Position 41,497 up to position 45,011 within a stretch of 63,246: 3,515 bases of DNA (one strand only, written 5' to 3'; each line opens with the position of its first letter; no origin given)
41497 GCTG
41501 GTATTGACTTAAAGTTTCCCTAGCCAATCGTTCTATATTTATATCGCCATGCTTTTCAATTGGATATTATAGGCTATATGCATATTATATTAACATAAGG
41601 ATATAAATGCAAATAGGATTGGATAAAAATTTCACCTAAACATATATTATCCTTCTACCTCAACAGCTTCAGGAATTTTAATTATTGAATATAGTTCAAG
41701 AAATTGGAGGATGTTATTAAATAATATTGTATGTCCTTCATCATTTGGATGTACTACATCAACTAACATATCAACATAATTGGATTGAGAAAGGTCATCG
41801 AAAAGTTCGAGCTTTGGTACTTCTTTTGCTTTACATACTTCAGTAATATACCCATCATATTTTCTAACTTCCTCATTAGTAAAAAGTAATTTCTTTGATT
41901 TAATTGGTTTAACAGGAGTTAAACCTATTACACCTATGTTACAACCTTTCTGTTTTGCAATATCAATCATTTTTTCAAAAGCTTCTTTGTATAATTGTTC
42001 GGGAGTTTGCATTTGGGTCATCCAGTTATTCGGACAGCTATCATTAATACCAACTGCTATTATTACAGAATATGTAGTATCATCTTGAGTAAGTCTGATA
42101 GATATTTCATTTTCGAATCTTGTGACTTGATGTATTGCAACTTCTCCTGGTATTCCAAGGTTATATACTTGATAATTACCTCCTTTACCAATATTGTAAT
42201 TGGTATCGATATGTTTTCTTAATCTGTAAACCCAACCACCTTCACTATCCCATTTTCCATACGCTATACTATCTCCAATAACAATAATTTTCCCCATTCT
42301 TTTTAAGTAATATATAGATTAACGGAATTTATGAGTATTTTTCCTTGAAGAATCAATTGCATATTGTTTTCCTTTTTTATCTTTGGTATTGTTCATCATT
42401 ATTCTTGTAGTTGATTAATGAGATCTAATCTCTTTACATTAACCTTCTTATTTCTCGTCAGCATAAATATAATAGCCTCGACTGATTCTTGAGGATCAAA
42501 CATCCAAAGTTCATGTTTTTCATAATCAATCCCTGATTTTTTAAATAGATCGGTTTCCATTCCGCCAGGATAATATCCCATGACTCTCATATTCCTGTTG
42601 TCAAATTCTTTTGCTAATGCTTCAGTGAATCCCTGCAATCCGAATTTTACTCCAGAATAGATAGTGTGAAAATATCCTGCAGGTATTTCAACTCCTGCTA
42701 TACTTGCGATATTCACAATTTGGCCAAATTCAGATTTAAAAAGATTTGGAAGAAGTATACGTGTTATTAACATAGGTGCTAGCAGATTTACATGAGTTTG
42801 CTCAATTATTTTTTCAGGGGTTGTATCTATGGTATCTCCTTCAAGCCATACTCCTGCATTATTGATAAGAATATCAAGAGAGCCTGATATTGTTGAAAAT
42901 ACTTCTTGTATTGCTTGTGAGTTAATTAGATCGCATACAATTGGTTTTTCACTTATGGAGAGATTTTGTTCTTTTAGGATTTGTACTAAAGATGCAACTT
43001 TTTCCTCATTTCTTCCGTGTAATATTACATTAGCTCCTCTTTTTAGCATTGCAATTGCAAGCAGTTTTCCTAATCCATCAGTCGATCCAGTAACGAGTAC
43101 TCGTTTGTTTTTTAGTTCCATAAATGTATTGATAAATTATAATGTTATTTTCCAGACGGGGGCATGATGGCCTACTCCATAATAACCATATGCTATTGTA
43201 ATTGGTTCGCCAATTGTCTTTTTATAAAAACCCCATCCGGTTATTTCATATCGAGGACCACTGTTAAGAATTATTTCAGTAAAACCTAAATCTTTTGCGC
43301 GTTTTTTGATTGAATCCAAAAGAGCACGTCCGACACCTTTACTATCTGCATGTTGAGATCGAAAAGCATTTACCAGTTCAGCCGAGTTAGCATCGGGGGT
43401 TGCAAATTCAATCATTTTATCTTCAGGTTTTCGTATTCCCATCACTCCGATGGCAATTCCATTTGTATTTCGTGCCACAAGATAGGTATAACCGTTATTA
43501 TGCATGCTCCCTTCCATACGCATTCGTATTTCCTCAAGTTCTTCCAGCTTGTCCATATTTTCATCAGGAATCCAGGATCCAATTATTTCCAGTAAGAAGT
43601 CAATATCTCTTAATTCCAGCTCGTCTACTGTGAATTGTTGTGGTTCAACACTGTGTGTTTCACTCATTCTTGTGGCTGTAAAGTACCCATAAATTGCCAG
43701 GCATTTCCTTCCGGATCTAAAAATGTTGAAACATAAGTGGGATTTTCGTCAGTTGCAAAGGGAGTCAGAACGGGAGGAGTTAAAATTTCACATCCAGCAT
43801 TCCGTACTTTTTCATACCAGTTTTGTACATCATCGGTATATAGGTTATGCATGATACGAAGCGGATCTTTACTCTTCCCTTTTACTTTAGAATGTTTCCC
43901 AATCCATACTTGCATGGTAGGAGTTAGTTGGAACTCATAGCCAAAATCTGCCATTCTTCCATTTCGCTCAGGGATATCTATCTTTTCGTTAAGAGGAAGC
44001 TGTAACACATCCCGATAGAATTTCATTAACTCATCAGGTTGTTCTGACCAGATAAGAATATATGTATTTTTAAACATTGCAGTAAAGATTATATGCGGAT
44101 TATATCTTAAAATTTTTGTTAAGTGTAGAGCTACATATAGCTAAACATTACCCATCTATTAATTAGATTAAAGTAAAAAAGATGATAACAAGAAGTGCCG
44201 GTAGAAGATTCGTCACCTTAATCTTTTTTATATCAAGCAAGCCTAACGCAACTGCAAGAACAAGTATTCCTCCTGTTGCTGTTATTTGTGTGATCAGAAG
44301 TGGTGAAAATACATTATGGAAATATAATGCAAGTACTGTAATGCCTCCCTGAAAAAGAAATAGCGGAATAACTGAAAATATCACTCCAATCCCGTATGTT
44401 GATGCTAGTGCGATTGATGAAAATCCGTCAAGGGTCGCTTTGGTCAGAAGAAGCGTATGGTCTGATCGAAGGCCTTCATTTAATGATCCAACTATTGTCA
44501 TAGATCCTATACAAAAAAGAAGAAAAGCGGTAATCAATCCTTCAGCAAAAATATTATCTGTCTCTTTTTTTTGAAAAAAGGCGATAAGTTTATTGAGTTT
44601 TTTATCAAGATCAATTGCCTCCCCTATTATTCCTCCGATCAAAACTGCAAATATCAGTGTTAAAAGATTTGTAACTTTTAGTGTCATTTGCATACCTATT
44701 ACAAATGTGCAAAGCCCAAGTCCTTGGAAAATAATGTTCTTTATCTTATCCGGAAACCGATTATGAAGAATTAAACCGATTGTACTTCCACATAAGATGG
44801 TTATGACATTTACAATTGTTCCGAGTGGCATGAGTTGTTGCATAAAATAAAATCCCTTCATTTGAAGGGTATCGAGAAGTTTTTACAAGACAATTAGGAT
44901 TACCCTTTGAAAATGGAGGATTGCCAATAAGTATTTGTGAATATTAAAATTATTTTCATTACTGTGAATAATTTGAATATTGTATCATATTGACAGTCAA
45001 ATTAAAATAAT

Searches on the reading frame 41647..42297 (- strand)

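Call 27: search_protein_families(library=pfam, proteins=[window:41647-42297:-], max_evalue=0.001)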
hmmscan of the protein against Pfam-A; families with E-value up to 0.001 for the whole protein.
window:41647-42297:- (216 aa): 2 families
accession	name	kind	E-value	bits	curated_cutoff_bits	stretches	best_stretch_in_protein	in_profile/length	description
PF13472.12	Lipase_GDSL_2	-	3.5e-20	73.7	32.9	1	6-190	1-177/178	GDSL-like Lipase/Acylhydrolase family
PF00657.28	Lipase_GDSL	-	2.8e-16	60.7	23.6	1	4-196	1-208/208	GDSL-like Lipase/Acylhydrolase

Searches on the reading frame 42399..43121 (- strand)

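Call 27: search_protein_families(library=pfam, proteins=[window:42399-43121:-], max_evalue=0.001)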
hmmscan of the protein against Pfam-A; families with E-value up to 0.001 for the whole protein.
window:42399-43121:- (240 aa): 4 families
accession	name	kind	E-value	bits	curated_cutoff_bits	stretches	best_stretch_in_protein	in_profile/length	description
PF00106.31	adh_short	-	1.3e-41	142.7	26.6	1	6-197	1-191/195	short chain dehydrogenase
PF13561.12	adh_short_C2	-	9.8e-27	94.5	27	1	15-196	6-184/236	Enoyl-(Acyl carrier protein) reductase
PF08659.16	KR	-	8.8e-08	32.7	22.6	1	8-144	3-140/180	KR domain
PF23441.1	SDR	-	2.9e-06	27.3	27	1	3-200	5-206/258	SDR-like rossmann domain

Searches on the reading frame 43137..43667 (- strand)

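Call 27: search_protein_families(library=pfam, proteins=[window:43137-43667:-], max_evalue=0.001)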
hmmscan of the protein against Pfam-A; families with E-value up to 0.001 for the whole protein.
window:43137-43667:- (176 aa): 1 family
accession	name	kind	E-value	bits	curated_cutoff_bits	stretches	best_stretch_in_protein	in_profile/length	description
PF00583.31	Acetyltransf_1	-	1.4e-05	25.7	20.7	1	48-150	23-113/116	Acetyltransferase (GNAT) family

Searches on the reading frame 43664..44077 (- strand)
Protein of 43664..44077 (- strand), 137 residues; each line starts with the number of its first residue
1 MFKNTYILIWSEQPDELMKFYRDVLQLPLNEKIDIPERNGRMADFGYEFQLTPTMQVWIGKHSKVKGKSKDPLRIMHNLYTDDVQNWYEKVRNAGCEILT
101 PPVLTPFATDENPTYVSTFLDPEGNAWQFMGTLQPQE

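Call 27: search_protein_families(library=pfam, proteins=[window:43664-44077:-], max_evalue=0.001)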
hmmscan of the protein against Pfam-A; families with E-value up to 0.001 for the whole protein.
window:43664-44077:- (137 aa): 2 families
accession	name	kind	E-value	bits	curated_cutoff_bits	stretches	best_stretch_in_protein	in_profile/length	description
PF00903.31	Glyoxalase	-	1.4e-10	42.1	20.6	1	6-129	4-121/121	Glyoxalase/Bleomycin resistance protein/Dioxygenase superfamily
PF18029.7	Glyoxalase_6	-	3.4e-05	24.9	23.6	1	11-128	6-104/106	Glyoxalase-like domain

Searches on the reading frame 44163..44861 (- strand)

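Call 27: search_protein_families(library=pfam, proteins=[window:44163-44861:-], max_evalue=0.001)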
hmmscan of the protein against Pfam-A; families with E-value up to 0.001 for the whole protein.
window:44163-44861:- (232 aa): 1 family
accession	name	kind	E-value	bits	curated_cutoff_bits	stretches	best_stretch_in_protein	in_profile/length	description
PF04474.17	DUF554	-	2.8e-77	259.5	25.1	1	13-230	1-219/220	Protein of unknown function (DUF554)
